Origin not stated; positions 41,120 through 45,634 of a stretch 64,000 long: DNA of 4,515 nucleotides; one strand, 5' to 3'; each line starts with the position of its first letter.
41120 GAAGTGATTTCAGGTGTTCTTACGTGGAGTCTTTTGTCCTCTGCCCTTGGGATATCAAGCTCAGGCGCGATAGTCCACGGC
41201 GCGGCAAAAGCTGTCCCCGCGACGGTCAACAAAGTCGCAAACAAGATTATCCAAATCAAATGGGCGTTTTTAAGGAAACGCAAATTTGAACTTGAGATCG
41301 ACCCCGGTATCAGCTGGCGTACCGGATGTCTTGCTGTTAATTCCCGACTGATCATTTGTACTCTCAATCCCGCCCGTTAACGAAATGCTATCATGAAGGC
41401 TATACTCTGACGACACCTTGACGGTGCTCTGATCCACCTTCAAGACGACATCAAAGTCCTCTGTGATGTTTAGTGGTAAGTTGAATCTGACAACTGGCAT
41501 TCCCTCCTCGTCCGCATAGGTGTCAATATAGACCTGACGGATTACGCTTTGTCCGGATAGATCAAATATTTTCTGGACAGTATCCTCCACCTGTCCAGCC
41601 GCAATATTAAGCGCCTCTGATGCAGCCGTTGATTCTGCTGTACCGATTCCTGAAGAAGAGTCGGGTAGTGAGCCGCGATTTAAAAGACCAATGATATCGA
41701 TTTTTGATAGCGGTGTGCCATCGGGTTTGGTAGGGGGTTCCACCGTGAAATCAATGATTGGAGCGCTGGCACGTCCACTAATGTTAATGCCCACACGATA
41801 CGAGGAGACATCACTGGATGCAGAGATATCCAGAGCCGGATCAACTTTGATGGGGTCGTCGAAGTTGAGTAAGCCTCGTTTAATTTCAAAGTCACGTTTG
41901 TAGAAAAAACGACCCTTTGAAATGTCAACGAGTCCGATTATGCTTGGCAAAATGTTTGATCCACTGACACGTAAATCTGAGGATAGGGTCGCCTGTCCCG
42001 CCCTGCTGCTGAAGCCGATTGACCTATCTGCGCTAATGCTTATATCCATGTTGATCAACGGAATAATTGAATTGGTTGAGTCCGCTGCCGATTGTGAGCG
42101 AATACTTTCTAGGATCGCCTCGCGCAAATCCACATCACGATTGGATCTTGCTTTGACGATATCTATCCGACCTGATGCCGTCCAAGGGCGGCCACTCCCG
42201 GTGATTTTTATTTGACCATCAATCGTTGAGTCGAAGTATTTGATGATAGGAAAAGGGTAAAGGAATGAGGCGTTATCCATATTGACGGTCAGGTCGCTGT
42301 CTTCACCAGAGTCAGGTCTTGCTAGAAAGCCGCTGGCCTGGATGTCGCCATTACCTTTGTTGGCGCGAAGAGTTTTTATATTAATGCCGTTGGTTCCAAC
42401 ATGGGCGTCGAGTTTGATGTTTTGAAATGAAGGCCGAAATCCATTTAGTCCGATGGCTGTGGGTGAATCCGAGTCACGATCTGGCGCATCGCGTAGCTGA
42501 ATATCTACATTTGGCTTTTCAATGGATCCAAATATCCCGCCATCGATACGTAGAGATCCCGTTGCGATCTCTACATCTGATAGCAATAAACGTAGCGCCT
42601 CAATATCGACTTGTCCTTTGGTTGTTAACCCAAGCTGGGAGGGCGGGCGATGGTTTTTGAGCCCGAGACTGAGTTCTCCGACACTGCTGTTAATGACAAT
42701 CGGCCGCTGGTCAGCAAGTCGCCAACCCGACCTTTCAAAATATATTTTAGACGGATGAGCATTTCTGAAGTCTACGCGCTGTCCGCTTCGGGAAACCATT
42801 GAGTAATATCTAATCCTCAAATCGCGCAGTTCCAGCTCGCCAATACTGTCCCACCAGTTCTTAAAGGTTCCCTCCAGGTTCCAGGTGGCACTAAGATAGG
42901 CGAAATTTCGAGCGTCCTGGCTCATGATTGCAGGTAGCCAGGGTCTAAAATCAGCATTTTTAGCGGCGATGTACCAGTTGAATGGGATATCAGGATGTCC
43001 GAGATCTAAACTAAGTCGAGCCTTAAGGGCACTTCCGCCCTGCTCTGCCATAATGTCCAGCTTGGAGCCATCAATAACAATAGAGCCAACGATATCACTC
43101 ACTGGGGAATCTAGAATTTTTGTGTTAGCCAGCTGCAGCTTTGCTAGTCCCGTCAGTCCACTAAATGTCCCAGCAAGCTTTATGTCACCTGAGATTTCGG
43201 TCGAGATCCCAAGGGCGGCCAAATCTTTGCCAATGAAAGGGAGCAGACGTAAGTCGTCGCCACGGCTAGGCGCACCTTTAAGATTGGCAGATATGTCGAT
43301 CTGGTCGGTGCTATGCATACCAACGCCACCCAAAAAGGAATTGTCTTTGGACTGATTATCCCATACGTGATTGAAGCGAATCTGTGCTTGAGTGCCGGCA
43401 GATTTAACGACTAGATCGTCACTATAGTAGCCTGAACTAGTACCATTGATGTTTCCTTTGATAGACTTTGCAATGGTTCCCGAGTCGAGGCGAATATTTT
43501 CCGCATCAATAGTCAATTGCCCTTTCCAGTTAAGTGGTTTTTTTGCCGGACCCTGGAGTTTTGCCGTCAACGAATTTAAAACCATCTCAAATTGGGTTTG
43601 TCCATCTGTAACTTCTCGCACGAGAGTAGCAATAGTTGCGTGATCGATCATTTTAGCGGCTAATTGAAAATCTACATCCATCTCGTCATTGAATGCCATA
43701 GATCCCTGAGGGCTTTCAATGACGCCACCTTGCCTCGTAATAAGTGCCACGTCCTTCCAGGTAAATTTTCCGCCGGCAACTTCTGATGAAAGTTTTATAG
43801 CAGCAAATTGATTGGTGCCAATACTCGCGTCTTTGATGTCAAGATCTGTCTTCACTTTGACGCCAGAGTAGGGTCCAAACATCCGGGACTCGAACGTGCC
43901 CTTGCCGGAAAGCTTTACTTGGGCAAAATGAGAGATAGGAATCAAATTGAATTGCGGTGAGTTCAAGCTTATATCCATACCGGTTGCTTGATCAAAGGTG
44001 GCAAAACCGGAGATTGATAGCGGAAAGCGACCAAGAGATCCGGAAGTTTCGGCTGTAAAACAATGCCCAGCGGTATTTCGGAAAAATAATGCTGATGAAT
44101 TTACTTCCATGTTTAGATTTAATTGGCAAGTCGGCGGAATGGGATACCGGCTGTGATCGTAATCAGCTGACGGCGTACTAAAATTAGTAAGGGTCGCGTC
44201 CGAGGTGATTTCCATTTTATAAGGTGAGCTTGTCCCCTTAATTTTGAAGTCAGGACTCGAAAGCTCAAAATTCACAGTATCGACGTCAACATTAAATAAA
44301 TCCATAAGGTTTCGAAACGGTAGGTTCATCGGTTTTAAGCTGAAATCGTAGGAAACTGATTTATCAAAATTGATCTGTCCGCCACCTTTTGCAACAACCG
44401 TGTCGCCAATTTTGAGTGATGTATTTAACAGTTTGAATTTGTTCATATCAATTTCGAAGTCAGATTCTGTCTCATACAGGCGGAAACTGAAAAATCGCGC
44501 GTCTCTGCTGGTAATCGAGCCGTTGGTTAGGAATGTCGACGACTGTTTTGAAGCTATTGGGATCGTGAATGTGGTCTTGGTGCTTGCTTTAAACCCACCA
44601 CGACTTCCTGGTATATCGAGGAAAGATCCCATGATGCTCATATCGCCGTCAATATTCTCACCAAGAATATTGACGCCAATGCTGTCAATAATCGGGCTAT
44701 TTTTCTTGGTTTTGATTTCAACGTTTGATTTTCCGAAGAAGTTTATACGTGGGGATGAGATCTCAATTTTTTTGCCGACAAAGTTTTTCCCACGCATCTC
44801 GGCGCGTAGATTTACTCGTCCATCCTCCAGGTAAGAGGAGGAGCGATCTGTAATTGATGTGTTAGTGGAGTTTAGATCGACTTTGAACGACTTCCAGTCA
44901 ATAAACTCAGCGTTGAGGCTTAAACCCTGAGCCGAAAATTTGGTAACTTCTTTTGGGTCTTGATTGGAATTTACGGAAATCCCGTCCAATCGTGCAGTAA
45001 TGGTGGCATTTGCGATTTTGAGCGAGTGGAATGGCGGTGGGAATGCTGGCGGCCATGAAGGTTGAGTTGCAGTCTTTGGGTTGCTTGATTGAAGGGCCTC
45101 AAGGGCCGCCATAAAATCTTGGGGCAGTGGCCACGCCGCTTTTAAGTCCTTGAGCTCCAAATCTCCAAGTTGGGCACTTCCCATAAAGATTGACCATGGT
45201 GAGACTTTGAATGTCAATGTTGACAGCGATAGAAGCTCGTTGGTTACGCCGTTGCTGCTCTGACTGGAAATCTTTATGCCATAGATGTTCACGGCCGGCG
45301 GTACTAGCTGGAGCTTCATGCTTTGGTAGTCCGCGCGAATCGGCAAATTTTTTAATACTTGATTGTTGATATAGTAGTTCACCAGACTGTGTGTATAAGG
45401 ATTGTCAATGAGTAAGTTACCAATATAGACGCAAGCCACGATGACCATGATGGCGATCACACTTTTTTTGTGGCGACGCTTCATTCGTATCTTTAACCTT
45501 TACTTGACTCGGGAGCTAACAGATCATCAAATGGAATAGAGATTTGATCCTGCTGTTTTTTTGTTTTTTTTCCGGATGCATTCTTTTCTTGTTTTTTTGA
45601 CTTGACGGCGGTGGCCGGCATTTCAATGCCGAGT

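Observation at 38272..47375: Candidate novel envelope-biogenesis module: pseudo-receiver/TPR protein and ExeA-like ATPase translationally coupled to TamB and a giant Omp85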

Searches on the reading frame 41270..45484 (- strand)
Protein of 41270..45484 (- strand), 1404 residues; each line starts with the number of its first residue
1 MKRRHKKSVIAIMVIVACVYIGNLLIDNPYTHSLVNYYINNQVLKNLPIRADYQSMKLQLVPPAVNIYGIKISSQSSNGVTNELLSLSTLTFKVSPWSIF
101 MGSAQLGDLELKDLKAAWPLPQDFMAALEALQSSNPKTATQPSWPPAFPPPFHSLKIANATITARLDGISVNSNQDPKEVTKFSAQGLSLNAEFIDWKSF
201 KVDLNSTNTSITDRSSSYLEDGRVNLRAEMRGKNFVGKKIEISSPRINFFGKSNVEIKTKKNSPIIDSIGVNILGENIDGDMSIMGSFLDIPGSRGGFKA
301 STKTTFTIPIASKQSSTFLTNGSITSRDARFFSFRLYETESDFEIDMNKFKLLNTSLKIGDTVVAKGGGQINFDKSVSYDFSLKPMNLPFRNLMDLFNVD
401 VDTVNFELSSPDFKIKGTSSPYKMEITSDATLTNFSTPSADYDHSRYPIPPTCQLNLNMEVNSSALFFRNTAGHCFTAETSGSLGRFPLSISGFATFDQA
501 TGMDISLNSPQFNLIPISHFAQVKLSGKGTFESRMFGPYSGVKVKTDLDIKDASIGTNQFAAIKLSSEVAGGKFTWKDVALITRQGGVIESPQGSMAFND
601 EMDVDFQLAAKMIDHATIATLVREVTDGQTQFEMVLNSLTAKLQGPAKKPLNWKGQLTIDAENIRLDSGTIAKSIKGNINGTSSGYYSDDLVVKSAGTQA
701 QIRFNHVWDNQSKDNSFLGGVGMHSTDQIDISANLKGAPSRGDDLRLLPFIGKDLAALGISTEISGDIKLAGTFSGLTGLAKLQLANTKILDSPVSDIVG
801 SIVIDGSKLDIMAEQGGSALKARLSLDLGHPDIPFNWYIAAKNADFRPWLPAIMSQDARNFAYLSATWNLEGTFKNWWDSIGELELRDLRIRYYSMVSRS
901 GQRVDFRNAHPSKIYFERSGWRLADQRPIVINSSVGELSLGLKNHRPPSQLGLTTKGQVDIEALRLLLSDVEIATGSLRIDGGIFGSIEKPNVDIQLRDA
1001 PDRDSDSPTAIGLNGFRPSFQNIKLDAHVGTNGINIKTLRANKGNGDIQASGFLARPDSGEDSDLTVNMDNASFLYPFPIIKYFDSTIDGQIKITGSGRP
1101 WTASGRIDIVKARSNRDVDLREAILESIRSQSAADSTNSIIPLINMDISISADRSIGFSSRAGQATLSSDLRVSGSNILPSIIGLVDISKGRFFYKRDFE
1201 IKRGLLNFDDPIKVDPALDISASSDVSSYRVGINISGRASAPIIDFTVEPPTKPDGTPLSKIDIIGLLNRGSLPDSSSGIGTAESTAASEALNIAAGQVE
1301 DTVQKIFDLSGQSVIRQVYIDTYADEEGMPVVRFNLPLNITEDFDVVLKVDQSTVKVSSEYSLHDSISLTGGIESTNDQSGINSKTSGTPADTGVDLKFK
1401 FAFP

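Call 5: search_protein_families(library=pfam, proteins=[window:41270-45484:-], max_evalue=0.1)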
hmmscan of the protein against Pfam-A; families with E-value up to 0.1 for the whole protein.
window:41270-45484:- (1404 aa): 3 families
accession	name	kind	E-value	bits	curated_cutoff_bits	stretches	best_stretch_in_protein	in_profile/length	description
PF04357.19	TamB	-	4.2e-31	109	22.4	1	1039-1403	3-381/381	TamB, inner membrane protein subunit of TAM complex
PF05359.17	DUF748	-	0.0001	21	50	1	3-163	13-165/1037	Domain of Unknown Function (DUF748)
PF05170.20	AsmA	-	0.0034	16.7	29.8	1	1-163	1-170/607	AsmA family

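Call 6: search_protein_families(library=ncbifam, proteins=[window:41270-45484:-], max_evalue=0.1)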
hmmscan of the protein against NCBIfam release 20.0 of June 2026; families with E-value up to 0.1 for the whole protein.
window:41270-45484:- (1404 aa): 0 families

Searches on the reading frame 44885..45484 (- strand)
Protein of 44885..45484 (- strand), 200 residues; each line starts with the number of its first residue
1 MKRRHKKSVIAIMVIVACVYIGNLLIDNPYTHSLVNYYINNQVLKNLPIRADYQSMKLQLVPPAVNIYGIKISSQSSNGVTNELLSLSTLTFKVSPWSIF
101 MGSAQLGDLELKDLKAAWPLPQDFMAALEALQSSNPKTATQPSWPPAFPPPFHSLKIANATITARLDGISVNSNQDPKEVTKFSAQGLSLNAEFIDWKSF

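Call 75: find_related_loci(query=A8, collection=metagenome_contigs, flank=8000)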
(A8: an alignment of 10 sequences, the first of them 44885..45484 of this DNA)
Query A8 (200 aa) in metagenome_contigs; peptide patterns used: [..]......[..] (x = any residue, [..] = any of these).
103 stretches matched a pattern; 5 encode a relative of the query (tblastn E <= 1e-3); 5 distinct loci.
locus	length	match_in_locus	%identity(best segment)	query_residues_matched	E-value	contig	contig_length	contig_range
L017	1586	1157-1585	93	1-143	5e-95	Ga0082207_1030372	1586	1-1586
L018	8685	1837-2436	63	1-200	3e-89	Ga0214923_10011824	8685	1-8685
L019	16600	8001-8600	63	1-200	8e-79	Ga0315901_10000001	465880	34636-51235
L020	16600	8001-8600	64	1-200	2e-77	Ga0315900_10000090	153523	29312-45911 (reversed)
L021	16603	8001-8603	58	1-200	1e-75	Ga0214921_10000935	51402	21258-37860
